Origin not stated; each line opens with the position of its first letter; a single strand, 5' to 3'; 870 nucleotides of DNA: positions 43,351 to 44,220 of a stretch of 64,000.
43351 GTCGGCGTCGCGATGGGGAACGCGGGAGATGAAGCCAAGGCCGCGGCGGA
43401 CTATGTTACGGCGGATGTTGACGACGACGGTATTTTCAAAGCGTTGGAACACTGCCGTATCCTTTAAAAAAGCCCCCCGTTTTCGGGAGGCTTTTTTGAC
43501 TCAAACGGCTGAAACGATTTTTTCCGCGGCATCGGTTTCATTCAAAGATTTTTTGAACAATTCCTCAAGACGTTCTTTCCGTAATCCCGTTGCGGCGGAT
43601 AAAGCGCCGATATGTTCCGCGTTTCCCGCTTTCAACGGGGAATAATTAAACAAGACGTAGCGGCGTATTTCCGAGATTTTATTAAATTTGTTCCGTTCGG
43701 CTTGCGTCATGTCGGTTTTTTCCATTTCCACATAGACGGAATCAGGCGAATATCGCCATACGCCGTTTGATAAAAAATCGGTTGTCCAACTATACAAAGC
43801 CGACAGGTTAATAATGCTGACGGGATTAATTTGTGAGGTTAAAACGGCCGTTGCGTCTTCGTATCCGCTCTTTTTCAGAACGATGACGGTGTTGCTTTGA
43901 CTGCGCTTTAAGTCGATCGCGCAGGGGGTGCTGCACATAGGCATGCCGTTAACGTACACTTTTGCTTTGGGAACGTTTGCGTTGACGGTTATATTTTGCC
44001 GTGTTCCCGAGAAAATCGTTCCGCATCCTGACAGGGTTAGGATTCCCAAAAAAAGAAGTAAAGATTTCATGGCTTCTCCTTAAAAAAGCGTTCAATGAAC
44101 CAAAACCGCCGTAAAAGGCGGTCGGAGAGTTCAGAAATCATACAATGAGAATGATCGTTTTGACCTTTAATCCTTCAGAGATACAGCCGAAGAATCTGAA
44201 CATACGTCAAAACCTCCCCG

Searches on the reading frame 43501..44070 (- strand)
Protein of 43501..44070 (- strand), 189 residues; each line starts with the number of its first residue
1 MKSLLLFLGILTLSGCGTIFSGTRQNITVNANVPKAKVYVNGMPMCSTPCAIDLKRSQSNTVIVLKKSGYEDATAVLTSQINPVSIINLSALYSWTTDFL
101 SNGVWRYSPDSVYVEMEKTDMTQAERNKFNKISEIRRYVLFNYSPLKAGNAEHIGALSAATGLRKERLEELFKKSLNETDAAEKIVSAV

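Call 32: search_protein_families(library=pfam, proteins=[window:43501-44070:-], max_evalue=10)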
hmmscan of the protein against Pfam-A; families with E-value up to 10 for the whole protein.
window:43501-44070:- (189 aa): 3 families
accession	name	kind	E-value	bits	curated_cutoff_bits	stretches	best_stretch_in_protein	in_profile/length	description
PF08308.17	PEGA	-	1.3e-08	35.1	20.8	1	26-77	3-53/71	PEGA domain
PF22820.2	TcaA_3rd_4th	-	0.014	15.8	27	1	25-42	3-20/73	TcaA protein 3rd/4th domain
PF01558.24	POR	-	0.16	12.5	27.4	1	142-186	123-165/173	Pyruvate ferredoxin/flavodoxin oxidoreductase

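Call 88: search_protein_families(library=ncbifam, proteins=[window:43501-44070:-], max_evalue=0.1)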
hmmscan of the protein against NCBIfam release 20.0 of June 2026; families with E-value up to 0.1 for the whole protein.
window:43501-44070:- (189 aa): 1 family
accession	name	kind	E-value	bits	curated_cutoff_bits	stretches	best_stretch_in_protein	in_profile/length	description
NF047662.1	LEPBI_I2678_fam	subfamily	0.0084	15.8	240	1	16-122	1-116/247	LEPBI_I2678 family protein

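Call 92: find_related_loci(query=window:43501-44067:-, collection=metagenome_contigs, flank=2000)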
Query window:43501-44067:- (188 aa) in metagenome_contigs; peptide patterns used: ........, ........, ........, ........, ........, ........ (x = any residue, [..] = any of these).
226 stretches matched a pattern; 1 encode a relative of the query (tblastn E <= 1e-3); 1 distinct loci.
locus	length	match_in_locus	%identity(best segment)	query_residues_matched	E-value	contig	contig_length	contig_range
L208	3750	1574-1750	43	1-61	2e-6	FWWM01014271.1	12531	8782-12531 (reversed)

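Call 93: find_homologous_proteins(query=window:43501-44067:-, max_evalue=0.00001)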
Query window:43501-44067:- (188 aa): 35 proteins with E <= 0.00001 among 211 candidates.
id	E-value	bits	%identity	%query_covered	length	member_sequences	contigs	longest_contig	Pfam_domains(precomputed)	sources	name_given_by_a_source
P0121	1.4e-109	382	93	100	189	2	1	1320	PF08308.18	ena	-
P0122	5.4e-100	350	95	91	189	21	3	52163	PF08308.18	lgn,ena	-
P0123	5.4e-92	324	78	100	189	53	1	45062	PF08308.18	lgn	-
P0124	1.3e-86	307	73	100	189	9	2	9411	PF08308.18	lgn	-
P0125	4.2e-79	282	67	98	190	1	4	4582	PF08308.18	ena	-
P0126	7.7e-77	275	67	94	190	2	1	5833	PF08308.18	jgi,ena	-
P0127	4.1e-76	273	66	97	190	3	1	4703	PF08308.18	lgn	-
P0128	8.8e-76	272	65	97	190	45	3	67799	PF08308.18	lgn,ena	-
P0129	1.5e-75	271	64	98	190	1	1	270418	PF08308.18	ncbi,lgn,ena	-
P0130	1.8e-75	271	66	95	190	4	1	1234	PF08308.18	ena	-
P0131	1.8e-75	271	64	98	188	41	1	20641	PF08308.18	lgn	-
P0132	2.1e-75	270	68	97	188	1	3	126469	-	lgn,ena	-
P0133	4.5e-75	269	69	96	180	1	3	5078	PF08308.18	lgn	-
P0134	7.9e-75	269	66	95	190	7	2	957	PF08308.18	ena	-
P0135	4.3e-74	266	63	99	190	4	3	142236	PF08308.18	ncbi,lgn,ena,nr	ncbi:MAG: PEGA domain-containing protein [Alphaproteobacteria bacterium]|nr:PEGA domain-containing p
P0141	9.2e-72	259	61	100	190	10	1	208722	PF08308.18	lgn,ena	-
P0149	1.9e-65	238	56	100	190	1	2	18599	PF08308.18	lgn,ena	-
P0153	1.1e-50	190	59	80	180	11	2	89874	-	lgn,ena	-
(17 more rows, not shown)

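Call 96: find_encoding_contigs(protein=P0123, flank=1500, max_places=1)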
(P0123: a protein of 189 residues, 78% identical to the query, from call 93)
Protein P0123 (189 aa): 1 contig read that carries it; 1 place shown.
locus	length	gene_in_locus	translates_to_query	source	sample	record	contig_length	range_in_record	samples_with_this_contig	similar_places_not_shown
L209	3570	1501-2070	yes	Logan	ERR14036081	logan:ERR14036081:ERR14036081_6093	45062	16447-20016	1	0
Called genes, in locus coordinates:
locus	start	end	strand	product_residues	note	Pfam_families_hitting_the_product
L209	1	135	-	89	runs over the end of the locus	PF00312:Ribosomal_S15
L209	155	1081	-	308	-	PF01509:TruB_N, PF16198:TruB_C_2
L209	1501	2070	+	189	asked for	PF08308:PEGA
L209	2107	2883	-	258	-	PF08282:Hydrolase_3, PF13344:Hydrolase_6 (faint), PF05116:S6PP (weak), PF00702:Hydrolase (weak)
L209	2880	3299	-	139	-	PF02033:RBFA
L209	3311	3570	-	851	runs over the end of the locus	PF08364:IF2_assoc, PF04760:IF2_N, PF00009:GTP_EFTU, PF01926:MMR_HSR1, PF22042:EF-G_D2, PF11987:IF-2, PF03144:GTP_EFTU_D2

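Call 97: find_encoding_contigs(protein=P0129, flank=1500, max_places=1)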
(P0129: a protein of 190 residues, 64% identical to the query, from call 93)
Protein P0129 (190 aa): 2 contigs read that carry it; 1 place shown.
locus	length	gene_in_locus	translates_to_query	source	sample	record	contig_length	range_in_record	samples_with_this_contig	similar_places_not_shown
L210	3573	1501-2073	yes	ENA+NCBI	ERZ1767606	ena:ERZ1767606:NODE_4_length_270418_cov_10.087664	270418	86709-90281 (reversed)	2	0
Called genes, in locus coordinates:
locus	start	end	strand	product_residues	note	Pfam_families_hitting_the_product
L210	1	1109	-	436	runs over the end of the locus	-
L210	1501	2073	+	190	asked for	PF08308:PEGA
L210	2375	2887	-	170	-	PF04073:tRNA_edit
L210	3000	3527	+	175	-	PF14512:TM1586_NiRdase (weak), PF00881:Nitroreductase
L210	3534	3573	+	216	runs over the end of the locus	PF01510:Amidase_2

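Call 98: find_encoding_contigs(protein=P0135, flank=1500, max_places=1)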
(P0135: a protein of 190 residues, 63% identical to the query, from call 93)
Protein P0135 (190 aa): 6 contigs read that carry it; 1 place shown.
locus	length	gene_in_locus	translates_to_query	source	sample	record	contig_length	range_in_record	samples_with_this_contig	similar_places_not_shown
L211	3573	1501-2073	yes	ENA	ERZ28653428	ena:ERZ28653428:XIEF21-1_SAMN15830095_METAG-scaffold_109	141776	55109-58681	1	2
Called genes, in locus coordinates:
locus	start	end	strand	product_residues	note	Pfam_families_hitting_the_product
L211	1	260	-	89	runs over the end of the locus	PF00312:Ribosomal_S15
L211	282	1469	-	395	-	PF01509:TruB_N, PF16198:TruB_C_2, PF09142:TruB_C (weak)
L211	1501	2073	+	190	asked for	PF08308:PEGA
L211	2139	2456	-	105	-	PF01844:HNH (weak)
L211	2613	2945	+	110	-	PF12844:HTH_19 (weak), PF01381:HTH_3, PF13443:HTH_26 (weak)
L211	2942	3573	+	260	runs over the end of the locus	PF06114:Peptidase_M78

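Call 99: find_encoding_contigs(protein=P0141, flank=1500, max_places=1)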
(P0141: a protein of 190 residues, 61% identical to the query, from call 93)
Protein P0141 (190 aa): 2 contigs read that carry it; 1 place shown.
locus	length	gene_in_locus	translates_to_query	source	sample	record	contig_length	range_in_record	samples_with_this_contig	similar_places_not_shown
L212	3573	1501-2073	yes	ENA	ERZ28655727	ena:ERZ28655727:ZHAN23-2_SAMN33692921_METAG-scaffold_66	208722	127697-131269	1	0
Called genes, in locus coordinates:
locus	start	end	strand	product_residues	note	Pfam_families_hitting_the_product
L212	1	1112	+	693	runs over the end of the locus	PF02629:CoA_binding, PF13380:CoA_binding_2, PF13607:Succ_CoA_lig, PF19045:Ligase_CoA_2, PF13549:ATP-grasp_5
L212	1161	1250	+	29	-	-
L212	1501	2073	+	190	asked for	PF08308:PEGA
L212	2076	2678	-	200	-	-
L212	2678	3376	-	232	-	-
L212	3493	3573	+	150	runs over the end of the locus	PF00583:Acetyltransf_1, PF13673:Acetyltransf_10, PF13508:Acetyltransf_7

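Call 100: find_encoding_contigs(protein=P0149, flank=1500, max_places=1)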
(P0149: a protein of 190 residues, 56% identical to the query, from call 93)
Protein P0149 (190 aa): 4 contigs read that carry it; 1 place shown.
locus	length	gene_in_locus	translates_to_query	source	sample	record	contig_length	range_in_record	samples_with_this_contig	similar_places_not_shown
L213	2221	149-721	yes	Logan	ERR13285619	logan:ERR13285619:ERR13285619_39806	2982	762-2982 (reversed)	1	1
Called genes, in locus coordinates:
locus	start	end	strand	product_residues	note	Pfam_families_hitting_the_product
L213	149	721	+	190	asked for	PF08308:PEGA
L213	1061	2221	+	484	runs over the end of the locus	PF01757:Acyl_transf_3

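Call 101: find_encoding_contigs(protein=P0153, flank=1500, max_places=1)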
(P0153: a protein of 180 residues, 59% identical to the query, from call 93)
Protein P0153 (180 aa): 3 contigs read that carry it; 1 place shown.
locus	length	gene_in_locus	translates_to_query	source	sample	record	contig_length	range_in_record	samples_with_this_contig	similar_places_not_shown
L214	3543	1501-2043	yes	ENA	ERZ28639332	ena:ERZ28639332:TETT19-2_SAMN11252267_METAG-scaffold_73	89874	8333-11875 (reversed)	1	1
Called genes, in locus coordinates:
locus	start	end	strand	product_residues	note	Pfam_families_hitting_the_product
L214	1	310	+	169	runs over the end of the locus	PF01381:HTH_3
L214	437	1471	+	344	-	PF03797:Autotransporter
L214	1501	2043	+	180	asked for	-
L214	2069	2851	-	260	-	PF08282:Hydrolase_3, PF13419:HAD_2 (faint), PF05116:S6PP, PF00702:Hydrolase (weak)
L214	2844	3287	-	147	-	PF02033:RBFA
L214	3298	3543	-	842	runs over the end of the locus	PF04760:IF2_N, PF00009:GTP_EFTU, PF01926:MMR_HSR1, PF22042:EF-G_D2, PF11987:IF-2, PF03144:GTP_EFTU_D2 (weak)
